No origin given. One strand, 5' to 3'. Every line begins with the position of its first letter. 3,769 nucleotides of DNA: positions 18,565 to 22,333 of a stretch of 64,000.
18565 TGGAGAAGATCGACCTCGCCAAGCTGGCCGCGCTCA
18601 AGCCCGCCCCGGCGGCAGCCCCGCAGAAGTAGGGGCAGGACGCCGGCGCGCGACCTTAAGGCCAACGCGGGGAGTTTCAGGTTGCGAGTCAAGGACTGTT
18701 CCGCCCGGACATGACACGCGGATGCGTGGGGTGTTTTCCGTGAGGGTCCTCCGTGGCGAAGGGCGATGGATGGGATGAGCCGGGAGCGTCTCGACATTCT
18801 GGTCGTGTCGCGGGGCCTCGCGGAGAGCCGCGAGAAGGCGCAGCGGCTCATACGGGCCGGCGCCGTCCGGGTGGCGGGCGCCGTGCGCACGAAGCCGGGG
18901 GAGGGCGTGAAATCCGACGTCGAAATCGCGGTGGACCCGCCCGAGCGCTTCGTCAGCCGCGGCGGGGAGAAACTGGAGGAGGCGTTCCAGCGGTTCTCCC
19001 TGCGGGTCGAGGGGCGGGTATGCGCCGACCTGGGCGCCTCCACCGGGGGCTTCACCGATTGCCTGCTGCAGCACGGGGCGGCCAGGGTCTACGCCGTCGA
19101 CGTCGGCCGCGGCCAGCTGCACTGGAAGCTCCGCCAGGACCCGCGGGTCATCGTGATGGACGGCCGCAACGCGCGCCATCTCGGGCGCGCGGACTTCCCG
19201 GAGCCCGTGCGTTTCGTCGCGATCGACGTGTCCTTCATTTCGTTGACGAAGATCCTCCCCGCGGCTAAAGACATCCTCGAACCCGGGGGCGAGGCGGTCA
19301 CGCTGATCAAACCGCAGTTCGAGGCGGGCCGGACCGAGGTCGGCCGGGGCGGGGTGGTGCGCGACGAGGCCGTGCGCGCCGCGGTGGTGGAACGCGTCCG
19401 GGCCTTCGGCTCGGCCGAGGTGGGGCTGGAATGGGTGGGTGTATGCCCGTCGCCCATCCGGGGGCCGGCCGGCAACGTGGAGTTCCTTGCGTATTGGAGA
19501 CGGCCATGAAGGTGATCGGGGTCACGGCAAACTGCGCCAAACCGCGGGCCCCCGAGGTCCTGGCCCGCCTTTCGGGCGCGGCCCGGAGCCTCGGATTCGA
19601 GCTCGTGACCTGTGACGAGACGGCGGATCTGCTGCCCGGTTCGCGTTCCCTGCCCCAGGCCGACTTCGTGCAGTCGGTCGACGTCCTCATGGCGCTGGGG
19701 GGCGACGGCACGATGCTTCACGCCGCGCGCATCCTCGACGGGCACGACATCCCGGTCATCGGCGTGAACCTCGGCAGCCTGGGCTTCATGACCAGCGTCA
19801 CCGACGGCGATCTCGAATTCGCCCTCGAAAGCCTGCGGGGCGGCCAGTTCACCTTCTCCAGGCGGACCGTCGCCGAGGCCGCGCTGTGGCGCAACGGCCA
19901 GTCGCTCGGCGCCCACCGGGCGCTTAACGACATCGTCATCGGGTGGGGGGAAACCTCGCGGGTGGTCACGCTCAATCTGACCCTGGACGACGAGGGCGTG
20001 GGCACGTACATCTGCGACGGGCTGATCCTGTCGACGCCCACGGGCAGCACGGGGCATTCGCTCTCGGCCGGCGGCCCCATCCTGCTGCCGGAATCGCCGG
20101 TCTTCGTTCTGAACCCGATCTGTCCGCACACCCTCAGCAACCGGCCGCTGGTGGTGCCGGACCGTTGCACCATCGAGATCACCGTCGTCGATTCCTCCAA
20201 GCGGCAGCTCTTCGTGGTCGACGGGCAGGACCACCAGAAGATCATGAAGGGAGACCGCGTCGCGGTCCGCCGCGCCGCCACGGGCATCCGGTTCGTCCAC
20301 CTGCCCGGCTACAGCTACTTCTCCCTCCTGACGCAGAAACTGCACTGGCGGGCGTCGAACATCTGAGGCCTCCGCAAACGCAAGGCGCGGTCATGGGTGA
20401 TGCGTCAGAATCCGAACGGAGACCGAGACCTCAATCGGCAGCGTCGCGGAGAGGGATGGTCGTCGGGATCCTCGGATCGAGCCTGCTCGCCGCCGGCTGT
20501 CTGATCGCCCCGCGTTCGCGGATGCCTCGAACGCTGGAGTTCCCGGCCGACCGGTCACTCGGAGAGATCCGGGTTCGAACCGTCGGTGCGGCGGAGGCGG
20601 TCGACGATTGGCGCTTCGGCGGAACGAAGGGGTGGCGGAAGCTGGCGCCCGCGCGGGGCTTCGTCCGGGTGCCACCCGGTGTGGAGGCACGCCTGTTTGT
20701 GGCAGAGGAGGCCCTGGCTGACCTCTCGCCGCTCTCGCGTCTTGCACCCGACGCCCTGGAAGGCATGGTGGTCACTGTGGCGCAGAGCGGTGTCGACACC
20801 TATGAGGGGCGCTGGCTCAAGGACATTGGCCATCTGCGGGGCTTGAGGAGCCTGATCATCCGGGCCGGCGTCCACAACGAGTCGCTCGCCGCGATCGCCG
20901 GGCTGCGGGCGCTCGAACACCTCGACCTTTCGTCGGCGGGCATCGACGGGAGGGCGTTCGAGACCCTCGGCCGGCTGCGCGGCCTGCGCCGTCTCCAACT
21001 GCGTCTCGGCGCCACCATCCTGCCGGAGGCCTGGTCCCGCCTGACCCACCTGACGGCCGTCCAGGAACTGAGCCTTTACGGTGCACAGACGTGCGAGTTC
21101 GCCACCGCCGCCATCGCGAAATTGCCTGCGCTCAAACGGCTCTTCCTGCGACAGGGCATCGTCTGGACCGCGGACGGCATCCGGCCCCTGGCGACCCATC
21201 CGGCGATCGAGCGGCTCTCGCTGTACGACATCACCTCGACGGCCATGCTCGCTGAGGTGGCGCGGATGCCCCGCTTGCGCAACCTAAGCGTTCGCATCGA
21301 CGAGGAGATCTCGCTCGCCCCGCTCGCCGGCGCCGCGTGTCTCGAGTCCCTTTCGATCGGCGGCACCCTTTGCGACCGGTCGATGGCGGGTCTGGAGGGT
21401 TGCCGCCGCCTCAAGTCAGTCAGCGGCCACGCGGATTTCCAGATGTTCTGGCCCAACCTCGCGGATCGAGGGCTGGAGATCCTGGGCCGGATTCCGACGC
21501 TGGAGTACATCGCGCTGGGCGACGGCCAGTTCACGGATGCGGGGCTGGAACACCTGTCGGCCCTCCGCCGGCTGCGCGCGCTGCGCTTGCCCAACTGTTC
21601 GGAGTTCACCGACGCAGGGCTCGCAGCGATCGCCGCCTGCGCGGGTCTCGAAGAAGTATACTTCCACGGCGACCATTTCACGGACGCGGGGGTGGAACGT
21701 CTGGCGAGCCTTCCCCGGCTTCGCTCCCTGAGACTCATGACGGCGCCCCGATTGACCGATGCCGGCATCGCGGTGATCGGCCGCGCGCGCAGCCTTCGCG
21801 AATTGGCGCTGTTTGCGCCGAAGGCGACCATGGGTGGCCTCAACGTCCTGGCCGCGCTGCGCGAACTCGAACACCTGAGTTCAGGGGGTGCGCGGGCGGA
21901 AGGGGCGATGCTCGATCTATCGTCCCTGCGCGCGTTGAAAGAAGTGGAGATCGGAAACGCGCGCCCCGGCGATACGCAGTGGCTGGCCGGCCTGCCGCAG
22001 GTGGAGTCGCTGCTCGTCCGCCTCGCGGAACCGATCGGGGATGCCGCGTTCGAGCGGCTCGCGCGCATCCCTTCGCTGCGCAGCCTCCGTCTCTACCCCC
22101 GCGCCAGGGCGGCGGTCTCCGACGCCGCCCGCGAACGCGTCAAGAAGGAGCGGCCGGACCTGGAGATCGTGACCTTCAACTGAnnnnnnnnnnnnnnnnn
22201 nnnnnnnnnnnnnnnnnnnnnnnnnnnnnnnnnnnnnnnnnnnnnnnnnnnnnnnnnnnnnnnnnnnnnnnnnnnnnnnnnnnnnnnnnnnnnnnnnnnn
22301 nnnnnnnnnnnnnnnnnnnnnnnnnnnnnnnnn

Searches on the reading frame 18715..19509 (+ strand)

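Call 27: search_protein_families(library=pfam, proteins=[window:18715-19509:+], max_evalue=0.001)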
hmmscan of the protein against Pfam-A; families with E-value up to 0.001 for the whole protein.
window:18715-19509:+ (264 aa): 2 families
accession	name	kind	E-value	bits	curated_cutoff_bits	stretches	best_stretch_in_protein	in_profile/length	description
PF01728.25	FtsJ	-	5.1e-44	150.8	24.1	1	79-261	1-179/181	FtsJ-like methyltransferase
PF01479.30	S4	-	3.9e-12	46.1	22.8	1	24-71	1-48/48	S4 domain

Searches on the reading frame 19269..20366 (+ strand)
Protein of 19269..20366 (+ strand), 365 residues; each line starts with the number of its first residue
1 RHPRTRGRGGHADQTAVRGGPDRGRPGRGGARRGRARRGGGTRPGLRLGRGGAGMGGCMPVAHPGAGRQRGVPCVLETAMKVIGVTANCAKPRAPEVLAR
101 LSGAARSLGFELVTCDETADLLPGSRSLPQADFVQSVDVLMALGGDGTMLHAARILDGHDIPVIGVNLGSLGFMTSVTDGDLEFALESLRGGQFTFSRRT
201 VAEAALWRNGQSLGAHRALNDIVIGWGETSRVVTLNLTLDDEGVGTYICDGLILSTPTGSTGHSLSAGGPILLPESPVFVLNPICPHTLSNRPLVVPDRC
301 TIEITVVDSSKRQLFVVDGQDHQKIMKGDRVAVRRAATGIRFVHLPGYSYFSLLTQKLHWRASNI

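Call 27: search_protein_families(library=pfam, proteins=[window:19269-20366:+], max_evalue=0.001)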
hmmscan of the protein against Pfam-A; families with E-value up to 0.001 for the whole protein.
window:19269-20366:+ (365 aa): 2 families
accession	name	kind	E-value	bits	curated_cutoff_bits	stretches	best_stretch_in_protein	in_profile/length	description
PF20143.4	NAD_kinase_C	-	3.5e-34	117.7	23.7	1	219-344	1-125/126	ATP-NAD kinase C-terminal domain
PF01513.26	NAD_kinase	-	8.9e-15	55.6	25.5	1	135-189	71-125/130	ATP-NAD kinase N-terminal domain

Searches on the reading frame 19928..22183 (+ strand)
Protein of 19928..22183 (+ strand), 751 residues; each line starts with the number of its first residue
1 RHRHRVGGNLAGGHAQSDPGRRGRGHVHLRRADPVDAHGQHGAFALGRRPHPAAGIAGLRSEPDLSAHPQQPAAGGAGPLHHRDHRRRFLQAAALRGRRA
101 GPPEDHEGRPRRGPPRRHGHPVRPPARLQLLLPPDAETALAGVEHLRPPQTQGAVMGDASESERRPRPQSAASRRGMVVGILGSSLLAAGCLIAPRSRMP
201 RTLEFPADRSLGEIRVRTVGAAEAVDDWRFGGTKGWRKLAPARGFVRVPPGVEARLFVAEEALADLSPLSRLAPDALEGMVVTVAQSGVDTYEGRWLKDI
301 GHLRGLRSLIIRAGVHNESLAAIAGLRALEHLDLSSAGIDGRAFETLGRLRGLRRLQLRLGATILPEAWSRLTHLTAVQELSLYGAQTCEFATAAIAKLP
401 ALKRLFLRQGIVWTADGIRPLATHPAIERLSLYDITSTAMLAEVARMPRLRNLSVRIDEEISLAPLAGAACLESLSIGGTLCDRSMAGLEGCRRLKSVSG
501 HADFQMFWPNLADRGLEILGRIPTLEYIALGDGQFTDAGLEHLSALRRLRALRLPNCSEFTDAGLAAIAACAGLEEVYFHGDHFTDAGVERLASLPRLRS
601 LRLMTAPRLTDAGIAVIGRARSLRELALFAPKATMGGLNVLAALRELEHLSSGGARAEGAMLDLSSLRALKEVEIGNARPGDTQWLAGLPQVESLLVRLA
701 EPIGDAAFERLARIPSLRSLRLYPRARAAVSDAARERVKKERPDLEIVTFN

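Call 27: search_protein_families(library=pfam, proteins=[window:19928-22183:+], max_evalue=0.001)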
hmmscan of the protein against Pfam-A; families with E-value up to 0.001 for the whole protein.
window:19928-22183:+ (751 aa): 5 families
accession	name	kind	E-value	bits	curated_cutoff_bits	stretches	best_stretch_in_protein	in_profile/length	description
PF23598.1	LRR_14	-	2e-16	60.2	40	2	306-460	2-151/353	Leucine-rich repeat region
PF24758.1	LRR_At5g56370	-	5.1e-05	23.5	27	0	542-606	6-71/227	FBD-associated F-box protein At5g56370, LRR repeats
PF25013.1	LRR_Zer-1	-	9.4e-05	23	27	0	306-344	32-71/137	Zer-1-like, Leucine-rich repeats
PF12799.13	LRR_4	-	0.00016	22.2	27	0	319-336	17-32/44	Leucine Rich repeats (2 copies)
PF25019.1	LRR_R13L1-DRL21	-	0.00023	21.5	27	0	344-408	62-125/127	R13L1/DRL21 LRRs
